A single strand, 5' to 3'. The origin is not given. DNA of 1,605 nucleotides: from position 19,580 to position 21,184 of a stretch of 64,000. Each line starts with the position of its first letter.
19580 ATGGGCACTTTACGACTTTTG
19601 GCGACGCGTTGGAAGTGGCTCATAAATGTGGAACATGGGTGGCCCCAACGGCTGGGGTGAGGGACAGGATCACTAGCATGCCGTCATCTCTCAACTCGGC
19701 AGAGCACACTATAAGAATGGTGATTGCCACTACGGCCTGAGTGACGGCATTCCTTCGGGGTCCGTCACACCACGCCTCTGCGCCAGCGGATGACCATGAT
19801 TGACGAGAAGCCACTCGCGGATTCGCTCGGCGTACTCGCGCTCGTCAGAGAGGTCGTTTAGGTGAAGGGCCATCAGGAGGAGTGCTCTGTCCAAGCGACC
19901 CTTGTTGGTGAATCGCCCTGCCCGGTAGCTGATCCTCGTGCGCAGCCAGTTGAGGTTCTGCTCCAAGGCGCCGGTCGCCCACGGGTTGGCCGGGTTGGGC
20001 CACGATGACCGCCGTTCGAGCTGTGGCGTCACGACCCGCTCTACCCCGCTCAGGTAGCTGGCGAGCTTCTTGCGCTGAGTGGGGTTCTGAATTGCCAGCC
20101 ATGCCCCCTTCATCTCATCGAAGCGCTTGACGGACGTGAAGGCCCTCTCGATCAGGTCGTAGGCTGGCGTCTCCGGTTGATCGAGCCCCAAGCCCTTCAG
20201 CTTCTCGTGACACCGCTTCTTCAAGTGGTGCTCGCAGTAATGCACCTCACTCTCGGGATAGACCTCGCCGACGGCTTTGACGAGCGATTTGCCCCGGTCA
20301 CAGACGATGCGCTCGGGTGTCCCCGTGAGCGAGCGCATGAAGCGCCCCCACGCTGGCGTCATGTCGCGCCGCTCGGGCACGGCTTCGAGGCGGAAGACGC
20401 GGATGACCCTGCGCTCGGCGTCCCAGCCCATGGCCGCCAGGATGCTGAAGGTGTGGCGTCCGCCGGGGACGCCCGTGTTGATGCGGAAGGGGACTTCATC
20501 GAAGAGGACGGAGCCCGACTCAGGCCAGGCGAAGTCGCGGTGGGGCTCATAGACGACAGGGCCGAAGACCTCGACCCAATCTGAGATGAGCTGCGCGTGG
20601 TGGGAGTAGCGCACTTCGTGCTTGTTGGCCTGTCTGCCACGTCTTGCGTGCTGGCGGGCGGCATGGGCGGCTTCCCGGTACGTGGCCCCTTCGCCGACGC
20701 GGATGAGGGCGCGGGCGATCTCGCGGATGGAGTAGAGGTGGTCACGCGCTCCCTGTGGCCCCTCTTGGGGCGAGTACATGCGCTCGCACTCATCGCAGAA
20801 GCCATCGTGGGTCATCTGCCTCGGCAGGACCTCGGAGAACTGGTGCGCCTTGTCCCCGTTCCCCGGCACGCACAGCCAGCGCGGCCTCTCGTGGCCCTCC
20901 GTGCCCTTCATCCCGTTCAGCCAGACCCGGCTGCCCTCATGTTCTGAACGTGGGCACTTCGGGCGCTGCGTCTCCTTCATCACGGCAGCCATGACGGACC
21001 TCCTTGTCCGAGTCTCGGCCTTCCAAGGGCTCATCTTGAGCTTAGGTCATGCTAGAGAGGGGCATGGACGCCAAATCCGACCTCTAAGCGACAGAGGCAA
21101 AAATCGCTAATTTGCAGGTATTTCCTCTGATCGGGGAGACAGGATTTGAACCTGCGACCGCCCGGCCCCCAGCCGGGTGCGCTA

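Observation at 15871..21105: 5.2-kb single-transposase Mutator-like transposon carrying regulators and an ATPase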

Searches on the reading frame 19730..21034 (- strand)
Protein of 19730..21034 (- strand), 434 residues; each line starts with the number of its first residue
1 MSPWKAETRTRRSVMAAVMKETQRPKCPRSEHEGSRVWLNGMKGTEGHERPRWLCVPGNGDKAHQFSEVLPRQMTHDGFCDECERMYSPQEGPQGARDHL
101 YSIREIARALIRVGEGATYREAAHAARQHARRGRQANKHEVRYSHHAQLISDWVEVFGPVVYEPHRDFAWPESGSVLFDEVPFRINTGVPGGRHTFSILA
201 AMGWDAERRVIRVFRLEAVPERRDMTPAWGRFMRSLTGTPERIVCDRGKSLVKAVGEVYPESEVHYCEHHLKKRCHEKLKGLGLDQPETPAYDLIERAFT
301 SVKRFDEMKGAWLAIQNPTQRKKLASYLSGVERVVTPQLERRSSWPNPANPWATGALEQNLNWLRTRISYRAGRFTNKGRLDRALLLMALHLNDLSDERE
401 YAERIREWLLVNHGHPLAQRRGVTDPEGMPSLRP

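Call 7: search_protein_families(library=pfam, proteins=[window:19730-21034:-], max_evalue=0.1)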
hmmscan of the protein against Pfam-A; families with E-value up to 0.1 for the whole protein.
window:19730-21034:- (434 aa): 3 families
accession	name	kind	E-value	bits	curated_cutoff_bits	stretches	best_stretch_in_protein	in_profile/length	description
PF10551.15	MULE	-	0.00055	20.8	27.6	1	237-273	60-98/99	MULE transposase domain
PF00872.24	Transposase_mut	-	0.02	14.2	21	1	223-278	205-264/379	Transposase, Mutator family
PF24659.1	DUF7648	-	0.052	14.2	27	0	114-152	13-51/63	Domain of unknown function (DUF7648)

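Call 8: search_protein_families(library=ncbifam, proteins=[window:19730-21034:-], max_evalue=0.1)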
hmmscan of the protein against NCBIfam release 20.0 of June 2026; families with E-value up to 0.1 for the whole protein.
window:19730-21034:- (434 aa): 3 families
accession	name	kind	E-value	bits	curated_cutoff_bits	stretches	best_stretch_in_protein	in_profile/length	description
NF033587.1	transpos_IS6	equivalog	0.003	17.3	125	0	221-278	103-162/202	IS6 family transposase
NF033543.2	transpos_IS256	equivalog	0.0048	15.9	150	1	241-279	188-226/338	IS256 family transposase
NF033544.1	transpos_IS1249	exception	0.013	14.6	300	1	223-280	126-182/382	IS1249 family transposase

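Call 9: find_homologous_proteins(query=window:19730-21034:-)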
Query window:19730-21034:- (434 aa): 31 proteins with E <= 0.001 among 7169 candidates.
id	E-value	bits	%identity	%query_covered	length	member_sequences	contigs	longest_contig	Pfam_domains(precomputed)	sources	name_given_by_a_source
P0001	3.0e-225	766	77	97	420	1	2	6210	-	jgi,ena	jgi:hypothetical protein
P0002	1.9e-215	734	75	97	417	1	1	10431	-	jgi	jgi:hypothetical protein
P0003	1.3e-201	688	70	97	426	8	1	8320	PF10551.16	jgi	jgi:hypothetical protein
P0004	1.6e-201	688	69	97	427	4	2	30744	-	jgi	jgi:hypothetical protein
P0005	1.0e-194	665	68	97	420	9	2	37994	-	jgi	jgi:hypothetical protein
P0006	1.5e-188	645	67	97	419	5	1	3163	-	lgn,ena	-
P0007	8.1e-183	626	65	97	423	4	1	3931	-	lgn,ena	-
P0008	6.3e-180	617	63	97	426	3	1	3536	-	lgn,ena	-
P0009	1.6e-177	609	63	97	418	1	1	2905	PF10551.16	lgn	-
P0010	1.4e-176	606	62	97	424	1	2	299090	-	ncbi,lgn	-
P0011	5.3e-172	591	61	97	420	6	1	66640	-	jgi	jgi:transposase-like protein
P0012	1.4e-164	566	59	97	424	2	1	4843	-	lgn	-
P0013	9.5e-146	504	55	97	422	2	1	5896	-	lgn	-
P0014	7.3e-145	501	54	97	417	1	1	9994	-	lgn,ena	-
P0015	2.2e-144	500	73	66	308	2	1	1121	-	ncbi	-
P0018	9.5e-126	438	49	97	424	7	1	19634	-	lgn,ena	-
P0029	3.0e-36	143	32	94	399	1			-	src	-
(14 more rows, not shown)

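Call 13: find_related_loci(query=A1, collection=genome_contigs, flank=10000)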
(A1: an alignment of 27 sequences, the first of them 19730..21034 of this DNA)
Query A1 (434 aa) in genome_contigs; peptide patterns used: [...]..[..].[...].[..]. (x = any residue, [..] = any of these).
191 stretches matched a pattern; 68 encode a relative of the query (tblastn E <= 1e-3); 68 distinct loci.
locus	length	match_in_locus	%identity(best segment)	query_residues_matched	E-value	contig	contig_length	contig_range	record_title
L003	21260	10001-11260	68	15-434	0e+0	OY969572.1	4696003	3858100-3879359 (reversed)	MAG: uncultured Solirubrobacteraceae bacterium isolate MFD00731.bin.c.2 genome assembly, chromosome: 1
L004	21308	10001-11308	54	1-434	4e-148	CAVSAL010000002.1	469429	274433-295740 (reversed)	MAG: uncultured Actinomycetota bacterium isolate MFD05512.bin.2.49 genome assembly, contig: contig_1042, whole genome sh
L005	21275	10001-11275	49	14-434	1e-130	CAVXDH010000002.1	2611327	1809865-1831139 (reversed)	MAG: uncultured Solirubrobacterales bacterium isolate MFD04434.bin.1.125 genome assembly, contig: contig_547, whole geno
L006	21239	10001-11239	39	22-433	1e-81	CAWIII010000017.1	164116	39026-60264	MAG: uncultured Solirubrobacterales bacterium isolate MFD05442.bin.2.76 genome assembly, contig: contig_2866, whole geno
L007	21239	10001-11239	39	22-433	1e-81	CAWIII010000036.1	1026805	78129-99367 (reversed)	MAG: uncultured Solirubrobacterales bacterium isolate MFD05442.bin.2.76 genome assembly, contig: contig_5867, whole geno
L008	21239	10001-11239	39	22-433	1e-81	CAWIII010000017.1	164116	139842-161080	MAG: uncultured Solirubrobacterales bacterium isolate MFD05442.bin.2.76 genome assembly, contig: contig_2866, whole geno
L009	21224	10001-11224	39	27-433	1e-81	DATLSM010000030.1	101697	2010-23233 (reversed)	MAG TPA_asm: Solirubrobacterales bacterium isolate SMAG_U13930 k141_564382, whole genome shotgun sequence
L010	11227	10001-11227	39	24-432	1e-78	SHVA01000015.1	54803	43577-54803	MAG: Solirubrobacterales bacterium isolate Baikal-deep-G24 BACOMB-C2276, whole genome shotgun sequence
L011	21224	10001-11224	39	26-433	1e-78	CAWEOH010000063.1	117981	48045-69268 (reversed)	MAG: uncultured Actinomycetes bacterium isolate MFD02923.bin.2.54 genome assembly, contig: contig_7388, whole genome sho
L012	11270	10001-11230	39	24-433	8e-78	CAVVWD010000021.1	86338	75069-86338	MAG: uncultured Thermoleophilaceae bacterium isolate MFD08497.bin.1.25 genome assembly, contig: contig_35676, whole geno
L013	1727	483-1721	39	22-433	3e-81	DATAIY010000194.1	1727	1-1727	MAG TPA_asm: Solirubrobacterales bacterium isolate SMAG_U6896 k141_76636, whole genome shotgun sequence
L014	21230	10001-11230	38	24-433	1e-75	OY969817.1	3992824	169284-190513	MAG: uncultured Solirubrobacterales bacterium isolate MFD10113.bin.c.1 genome assembly, chromosome: 1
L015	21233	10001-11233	38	26-433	7e-76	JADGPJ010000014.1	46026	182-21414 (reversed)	MAG: Solirubrobacterales bacterium isolate Chersky.31_16 contig-100_165, whole genome shotgun sequence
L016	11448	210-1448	37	22-433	6e-72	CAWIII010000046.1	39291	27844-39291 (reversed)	MAG: uncultured Solirubrobacterales bacterium isolate MFD05442.bin.2.76 genome assembly, contig: contig_64328, whole gen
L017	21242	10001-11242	38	24-432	7e-71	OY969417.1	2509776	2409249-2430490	MAG: uncultured Actinomycetes bacterium isolate MFD02242.bin.c.2 genome assembly, chromosome: 1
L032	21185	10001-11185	35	25-433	1e-55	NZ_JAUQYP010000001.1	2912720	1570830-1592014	Actinotalea lenta strain SYSU T00b441 NODE_1_length_2912720_cov_133.555053, whole genome shotgun sequence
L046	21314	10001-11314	32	12-432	1e-46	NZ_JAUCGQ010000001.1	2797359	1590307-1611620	Cellulomonas alba strain MW4 contig1, whole genome shotgun sequence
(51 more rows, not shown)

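Call 14: search_protein_families(library=padloc, proteins=[window:19730-21034:-], max_evalue=0.01)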
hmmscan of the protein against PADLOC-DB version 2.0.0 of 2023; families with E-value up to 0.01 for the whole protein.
window:19730-21034:- (434 aa): 0 families

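Call 20: find_encoding_contigs(protein=P0001, flank=10000, max_places=3)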
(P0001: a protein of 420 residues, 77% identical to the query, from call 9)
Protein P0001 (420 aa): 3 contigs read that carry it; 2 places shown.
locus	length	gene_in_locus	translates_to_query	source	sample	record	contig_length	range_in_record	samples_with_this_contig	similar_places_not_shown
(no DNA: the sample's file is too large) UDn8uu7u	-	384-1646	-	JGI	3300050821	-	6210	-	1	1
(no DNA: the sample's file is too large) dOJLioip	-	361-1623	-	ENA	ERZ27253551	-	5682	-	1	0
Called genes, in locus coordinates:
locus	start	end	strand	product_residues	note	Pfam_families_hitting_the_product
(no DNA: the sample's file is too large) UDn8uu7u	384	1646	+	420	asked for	-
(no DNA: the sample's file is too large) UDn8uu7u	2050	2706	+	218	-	PF04970:LRAT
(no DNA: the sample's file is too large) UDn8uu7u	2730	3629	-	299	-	-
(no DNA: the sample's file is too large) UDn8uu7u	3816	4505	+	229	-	-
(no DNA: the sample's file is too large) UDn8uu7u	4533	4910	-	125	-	-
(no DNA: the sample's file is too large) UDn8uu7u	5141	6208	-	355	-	?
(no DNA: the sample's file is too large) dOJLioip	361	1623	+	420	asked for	-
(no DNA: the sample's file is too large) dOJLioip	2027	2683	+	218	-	PF04970:LRAT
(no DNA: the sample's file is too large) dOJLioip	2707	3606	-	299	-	-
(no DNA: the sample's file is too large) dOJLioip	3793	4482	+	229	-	-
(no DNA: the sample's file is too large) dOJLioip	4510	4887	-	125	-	-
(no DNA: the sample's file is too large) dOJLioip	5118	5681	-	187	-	PF13020:NOV_C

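Call 21: find_encoding_contigs(protein=P0002, flank=10000, max_places=3)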
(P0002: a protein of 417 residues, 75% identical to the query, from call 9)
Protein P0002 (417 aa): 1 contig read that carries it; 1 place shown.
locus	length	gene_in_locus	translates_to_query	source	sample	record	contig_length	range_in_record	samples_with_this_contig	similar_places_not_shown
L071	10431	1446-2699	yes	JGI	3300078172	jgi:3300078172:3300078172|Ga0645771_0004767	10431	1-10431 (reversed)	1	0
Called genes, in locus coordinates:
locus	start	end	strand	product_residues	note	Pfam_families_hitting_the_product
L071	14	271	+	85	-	-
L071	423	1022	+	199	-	-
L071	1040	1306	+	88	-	-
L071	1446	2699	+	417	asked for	-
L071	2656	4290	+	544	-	-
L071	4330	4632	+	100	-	-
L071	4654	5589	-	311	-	-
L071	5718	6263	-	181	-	-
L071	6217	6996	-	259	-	-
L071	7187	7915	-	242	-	-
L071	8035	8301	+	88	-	-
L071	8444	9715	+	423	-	-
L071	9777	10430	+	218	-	?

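Call 22: find_encoding_contigs(protein=P0004, flank=10000, max_places=3)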
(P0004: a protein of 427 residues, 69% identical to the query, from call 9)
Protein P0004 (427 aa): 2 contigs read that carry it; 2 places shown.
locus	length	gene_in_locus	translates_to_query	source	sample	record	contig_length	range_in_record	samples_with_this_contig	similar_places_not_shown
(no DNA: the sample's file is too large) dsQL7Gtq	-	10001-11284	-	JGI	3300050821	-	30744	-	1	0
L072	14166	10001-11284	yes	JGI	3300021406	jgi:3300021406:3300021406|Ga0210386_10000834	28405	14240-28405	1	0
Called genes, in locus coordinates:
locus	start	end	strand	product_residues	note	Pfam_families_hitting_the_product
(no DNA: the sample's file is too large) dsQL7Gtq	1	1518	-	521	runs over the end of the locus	PF01471:PG_binding_1, PF09374:PG_binding_3 (faint), PF01471:PG_binding_1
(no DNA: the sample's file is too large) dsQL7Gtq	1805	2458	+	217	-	PF08534:Redoxin (weak), PF00578:AhpC-TSA, PF02630:SCO1-SenC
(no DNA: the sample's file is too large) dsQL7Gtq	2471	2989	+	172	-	PF00578:AhpC-TSA, PF08534:Redoxin, PF00085:Thioredoxin (faint), PF13905:Thioredoxin_8 (weak)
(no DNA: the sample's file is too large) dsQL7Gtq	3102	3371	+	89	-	PF10041:DUF2277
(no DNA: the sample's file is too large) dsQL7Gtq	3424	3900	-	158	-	-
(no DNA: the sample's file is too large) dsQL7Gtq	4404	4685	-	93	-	-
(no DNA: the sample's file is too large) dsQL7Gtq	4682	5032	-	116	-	PF03551:PadR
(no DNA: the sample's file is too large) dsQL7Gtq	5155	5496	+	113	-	-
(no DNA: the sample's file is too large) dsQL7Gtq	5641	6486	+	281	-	-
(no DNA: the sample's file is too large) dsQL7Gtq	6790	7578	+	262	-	PF01844:HNH, PF14279:HNH_5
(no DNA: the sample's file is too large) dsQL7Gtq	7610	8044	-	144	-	PF01850:PIN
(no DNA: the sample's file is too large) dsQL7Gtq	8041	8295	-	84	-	PF09957:VapB_antitoxin (weak)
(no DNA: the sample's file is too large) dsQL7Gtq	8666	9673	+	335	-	PF00089:Trypsin, PF13365:Trypsin_2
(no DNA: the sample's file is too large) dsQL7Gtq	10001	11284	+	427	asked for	-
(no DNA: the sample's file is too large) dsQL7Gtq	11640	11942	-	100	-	-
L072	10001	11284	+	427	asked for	-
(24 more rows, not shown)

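Call 23: find_encoding_contigs(protein=P0010, flank=10000, max_places=3)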
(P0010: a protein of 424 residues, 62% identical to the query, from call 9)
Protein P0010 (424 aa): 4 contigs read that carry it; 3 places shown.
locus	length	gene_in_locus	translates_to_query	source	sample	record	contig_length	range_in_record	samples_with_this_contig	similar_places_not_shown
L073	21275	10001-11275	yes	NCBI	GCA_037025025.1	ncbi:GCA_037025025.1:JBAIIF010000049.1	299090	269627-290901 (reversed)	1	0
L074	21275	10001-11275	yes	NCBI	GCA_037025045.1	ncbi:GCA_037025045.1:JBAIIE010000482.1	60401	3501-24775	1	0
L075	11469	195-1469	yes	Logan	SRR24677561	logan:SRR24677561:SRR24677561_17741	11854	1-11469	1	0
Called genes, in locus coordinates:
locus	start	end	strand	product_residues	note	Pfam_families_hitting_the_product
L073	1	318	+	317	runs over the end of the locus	PF02899:Phage_int_SAM_1 (faint), PF00589:Phage_integrase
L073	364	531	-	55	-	-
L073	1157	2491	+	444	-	PF13581:HATPase_c_2 (weak), PF02518:HATPase_c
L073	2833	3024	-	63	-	-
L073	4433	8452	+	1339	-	PF20148:DUF6531, PF05593:RHS_repeat, PF25023:TEN_YD-shell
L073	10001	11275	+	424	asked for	-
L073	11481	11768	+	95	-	-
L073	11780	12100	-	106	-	-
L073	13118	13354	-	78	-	-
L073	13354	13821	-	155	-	-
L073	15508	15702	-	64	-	PF07927:HicA_toxin (weak)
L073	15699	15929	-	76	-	-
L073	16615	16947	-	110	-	-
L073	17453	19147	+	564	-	PF08448:PAS_4 (weak), PF01590:GAF, PF13185:GAF_2, PF13492:GAF_3 (weak), PF07228:SpoIIE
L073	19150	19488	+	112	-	PF01740:STAS, PF13466:STAS_2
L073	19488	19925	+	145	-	PF13581:HATPase_c_2, PF02518:HATPase_c (weak)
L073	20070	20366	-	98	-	-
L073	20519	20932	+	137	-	PF03100:CcmE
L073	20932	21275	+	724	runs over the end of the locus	PF01578:Cytochrom_C_asm, PF16327:CcmF_C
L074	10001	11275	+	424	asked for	-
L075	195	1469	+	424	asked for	-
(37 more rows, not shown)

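Call 27: search_protein_families(library=pfam, proteins=[L073:13354-13866:-, L073:13118-13357:-, L073:11385-11768:+, L073:11780-12409:-, L073:12569-13105:-, L003:11306-11914:-, L003:12299-13327:-, L003:13024-13773:-, L005:12381-13034:-], max_evalue=0.01)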
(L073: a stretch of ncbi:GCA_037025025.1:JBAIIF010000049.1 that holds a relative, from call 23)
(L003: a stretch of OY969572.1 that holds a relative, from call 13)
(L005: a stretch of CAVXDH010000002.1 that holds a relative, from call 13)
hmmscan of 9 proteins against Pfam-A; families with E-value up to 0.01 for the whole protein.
L073:13354-13866:- (170 aa): 0 families

L073:13118-13357:- (79 aa): 0 families

L073:11385-11768:+ (127 aa): 0 families

L073:11780-12409:- (209 aa): 0 families

L073:12569-13105:- (178 aa): 1 family
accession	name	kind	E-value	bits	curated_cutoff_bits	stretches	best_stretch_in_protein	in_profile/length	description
PF07331.16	TctB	-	0.00036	21.1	29.1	1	44-118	36-120/137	Tripartite tricarboxylate transporter TctB family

L003:11306-11914:- (202 aa): 1 family
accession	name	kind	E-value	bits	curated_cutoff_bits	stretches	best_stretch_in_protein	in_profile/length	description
PF01936.24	NYN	-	3.1e-09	37.9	24.2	1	6-156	1-115/145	NYN domain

L003:12299-13327:- (342 aa): 0 families

L003:13024-13773:- (249 aa): 0 families

L005:12381-13034:- (217 aa): 1 family
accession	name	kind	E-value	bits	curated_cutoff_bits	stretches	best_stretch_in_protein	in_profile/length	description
PF23659.1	UFL1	-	0.0077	17.1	27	0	80-132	65-116/120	E3 UFM1-protein ligase 1-like domain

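Call 28: search_protein_families(library=pfam, proteins=[L004:11340-13838:-, L004:14021-14359:-, L004:14479-14862:-, L004:16080-16754:+, L004:16777-17913:+, L004:18617-19054:-, L071:2596-4290:+, L071:4654-5643:-, L071:5718-6263:-, L071:6217-6996:-], max_evalue=0.01)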
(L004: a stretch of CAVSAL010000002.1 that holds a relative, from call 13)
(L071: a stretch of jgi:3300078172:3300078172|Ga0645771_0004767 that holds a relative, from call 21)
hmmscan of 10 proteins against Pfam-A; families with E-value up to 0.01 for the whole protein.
L004:11340-13838:- (832 aa): 2 families
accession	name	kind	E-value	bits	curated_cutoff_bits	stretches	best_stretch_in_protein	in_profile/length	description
PF02384.22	N6_Mtase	-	4.2e-20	72.7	20.4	1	204-362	4-155/311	N-6 DNA Methylase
PF12631.12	MnmE_helical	-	0.0014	19.2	40.1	1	326-462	96-200/211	MnmE helical domain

L004:14021-14359:- (112 aa): 3 families
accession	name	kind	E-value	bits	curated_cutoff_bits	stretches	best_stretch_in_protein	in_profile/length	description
PF01609.27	DDE_Tnp_1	-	1e-11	45.4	23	1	19-104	73-199/200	Transposase DDE domain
PF13586.12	DDE_Tnp_1_2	-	6.3e-08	33.4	29.2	1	27-94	1-73/86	Transposase DDE domain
PF13359.12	DDE_Tnp_4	-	0.00064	19.8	24.8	1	23-102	74-155/158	DDE superfamily endonuclease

L004:14479-14862:- (127 aa): 1 family
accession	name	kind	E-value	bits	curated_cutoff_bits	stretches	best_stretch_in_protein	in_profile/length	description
PF13340.11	DUF4096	-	1.1e-26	93.3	34.3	1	17-95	1-76/76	Putative transposase of IS4/5 family (DUF4096)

L004:16080-16754:+ (224 aa): 0 families

L004:16777-17913:+ (378 aa): 0 families

L004:18617-19054:- (145 aa): 0 families

L071:2596-4290:+ (564 aa): 0 families

L071:4654-5643:- (329 aa): 0 families

L071:5718-6263:- (181 aa): 0 families

L071:6217-6996:- (259 aa): 1 family
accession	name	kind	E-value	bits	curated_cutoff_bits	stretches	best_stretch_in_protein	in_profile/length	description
PF21827.1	New_glue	-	0.0078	16.4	31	0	15-54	4-45/94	New glue protein family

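Call 37: search_dna_similar(query=window:19730-21034:-, collection=plasmids, mode=protein, max_evalue=0.001, max_rows=25)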
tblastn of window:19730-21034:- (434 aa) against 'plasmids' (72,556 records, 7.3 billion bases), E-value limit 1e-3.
No match.

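Call 38: search_solved_structures(query=A1, max_evalue=10, show_alignments=2)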
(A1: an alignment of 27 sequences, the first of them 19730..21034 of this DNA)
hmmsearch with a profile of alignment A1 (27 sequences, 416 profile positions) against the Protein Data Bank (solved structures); distinct sequences matched with E-value up to 10: 9.
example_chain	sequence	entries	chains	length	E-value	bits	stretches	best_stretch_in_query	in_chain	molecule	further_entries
6xg8_A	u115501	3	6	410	0.00068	21.6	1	161-313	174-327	Mutator family transposase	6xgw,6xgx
1n52_A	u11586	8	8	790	0.092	14.6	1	281-359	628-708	80 kDa nuclear cap binding protein | Nuclear cap-binding protein subunit 1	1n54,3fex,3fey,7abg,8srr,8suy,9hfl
1h2v_C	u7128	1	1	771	0.11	14.4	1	281-359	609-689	80 KDA NUCLEAR CAP BINDING PROTEIN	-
5oob_A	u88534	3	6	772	0.11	14.4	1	281-359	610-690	Nuclear cap-binding protein subunit 1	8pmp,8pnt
5oo6_A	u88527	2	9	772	0.11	14.4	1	281-359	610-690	Nuclear cap-binding protein subunit 1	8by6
6d0y_C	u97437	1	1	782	0.11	14.3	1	281-359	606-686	Nuclear cap-binding protein subunit 1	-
9cte_A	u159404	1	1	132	0.14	14.1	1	257-318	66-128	De novo protein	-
1v89_A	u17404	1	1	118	0.78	11.6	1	174-225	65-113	Hypothetical protein KIAA0053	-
4dng_A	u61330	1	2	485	1.5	10.7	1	264-352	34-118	Uncharacterized aldehyde dehydrogenase AldY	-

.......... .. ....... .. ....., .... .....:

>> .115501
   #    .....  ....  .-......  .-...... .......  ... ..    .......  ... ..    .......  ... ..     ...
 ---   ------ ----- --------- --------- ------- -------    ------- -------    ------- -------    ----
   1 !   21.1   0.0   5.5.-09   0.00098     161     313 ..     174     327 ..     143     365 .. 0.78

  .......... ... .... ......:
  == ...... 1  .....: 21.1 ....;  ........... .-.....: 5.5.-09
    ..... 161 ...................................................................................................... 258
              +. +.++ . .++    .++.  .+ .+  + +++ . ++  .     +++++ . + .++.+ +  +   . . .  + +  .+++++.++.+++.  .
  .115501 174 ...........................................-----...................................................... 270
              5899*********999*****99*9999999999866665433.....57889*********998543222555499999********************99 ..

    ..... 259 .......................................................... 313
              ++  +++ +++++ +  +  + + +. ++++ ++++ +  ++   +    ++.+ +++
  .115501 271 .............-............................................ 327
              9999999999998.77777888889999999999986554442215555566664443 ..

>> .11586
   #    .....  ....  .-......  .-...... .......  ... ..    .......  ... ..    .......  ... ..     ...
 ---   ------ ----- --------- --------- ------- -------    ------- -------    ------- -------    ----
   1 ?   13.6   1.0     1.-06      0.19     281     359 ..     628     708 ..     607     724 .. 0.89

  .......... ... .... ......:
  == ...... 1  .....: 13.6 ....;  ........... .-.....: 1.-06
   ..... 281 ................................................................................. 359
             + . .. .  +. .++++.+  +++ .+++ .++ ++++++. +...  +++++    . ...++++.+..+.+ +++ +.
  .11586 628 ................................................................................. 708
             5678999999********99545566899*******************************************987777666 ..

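Call 40: search_protein_families(library=pfam, alignment_id=A1, max_evalue=0.01)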
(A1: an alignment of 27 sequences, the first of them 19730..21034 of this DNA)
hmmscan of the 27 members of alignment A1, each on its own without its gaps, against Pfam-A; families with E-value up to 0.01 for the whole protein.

A. member 1, window:19730-21034:- (434 aa): 1 family
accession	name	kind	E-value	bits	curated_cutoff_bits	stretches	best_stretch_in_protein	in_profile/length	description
PF10551.15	MULE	-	0.00055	20.8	27.6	1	237-273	60-98/99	MULE transposase domain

B. families by the number of members that match (of 27 scanned): 3 families
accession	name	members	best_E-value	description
PF10551.15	MULE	18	2.6e-06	MULE transposase domain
PF00872.24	Transposase_mut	6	2.6e-05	Transposase, Mutator family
PF01609.27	DDE_Tnp_1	1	0.0035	Transposase DDE domain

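Call 45: find_related_loci(query=A2, collection=metagenome_contigs, flank=10000)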
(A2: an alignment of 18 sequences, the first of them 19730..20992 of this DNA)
Query A2 (420 aa) in metagenome_contigs; peptide patterns used: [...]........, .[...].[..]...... (x = any residue, [..] = any of these).
120 stretches matched a pattern; 15 encode a relative of the query (tblastn E <= 1e-3); 15 distinct loci.
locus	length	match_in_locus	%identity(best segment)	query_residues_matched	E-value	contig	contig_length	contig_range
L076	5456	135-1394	77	1-420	0e+0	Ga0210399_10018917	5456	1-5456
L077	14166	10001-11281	69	1-420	0e+0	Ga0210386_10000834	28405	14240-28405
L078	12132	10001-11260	68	1-420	0e+0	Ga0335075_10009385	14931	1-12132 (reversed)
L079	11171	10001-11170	68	1-383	7e-173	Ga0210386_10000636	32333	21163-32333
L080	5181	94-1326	53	11-420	1e-138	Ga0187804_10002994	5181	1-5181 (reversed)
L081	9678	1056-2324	49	1-419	1e-129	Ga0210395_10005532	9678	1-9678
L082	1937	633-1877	31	11-418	3e-50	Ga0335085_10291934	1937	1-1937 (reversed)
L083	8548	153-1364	32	11-418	7e-49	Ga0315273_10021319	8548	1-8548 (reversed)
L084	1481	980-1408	59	1-143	1e-50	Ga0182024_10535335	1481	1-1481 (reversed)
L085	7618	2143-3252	34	20-420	1e-46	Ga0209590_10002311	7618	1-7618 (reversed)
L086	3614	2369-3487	32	11-420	9e-36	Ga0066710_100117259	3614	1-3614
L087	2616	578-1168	43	10-199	5e-34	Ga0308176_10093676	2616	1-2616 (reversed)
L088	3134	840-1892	30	20-396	3e-33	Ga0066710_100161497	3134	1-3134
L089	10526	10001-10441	42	11-173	4e-31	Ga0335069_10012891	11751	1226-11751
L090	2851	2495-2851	37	20-157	2e-19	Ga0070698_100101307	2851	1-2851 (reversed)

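Call 46: predict_structure(alignment_id=A1)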
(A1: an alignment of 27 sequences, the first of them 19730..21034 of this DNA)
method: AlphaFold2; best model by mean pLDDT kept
length: 434 residues; sequences in the alignment: 27
mean_pLDDT: 79.7   pTM: 0.72
mean pLDDT of the five models: 79.7, 78.5, 77.9, 77.6, 77.1
residues with pLDDT >= 90: 206; 70-90: 129; 50-70: 31; < 50: 68
segments of 3 or more residues with pLDDT < 50: 1-22, 69-99, 419-429
pLDDT, mean of each block of 10 residues (from residue 1): 39 34 65 82 58 83 69 38 37 38 82 94 84 75 78 86 94 94 82 89 95 95 93 95 92 96 93 95 94 94 95 96 96 91 76 92 93 82 95 93 80 56 45 59
secondary structure, 60 per line:
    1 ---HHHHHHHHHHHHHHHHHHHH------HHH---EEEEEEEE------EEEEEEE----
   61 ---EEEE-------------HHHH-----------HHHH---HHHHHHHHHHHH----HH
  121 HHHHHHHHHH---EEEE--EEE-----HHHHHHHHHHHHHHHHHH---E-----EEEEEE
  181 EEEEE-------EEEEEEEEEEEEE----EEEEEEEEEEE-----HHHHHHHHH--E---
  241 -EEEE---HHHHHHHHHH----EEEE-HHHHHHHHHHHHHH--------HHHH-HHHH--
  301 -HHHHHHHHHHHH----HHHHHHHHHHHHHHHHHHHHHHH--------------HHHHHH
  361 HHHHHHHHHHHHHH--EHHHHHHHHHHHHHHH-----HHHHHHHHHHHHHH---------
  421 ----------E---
elements in order: H4-23 E36-43 E50-56 E64-67 H81-84 H96-99 H103-114 H119-130 E134-137 E140-142 H148-165 E175-185 E193-205 E210-220 H226-234 E242-245 H249-258 E263-266 H268-281 H290-293 H295-298 H302-313 H318-340 H355-374 H378-392 H398-411
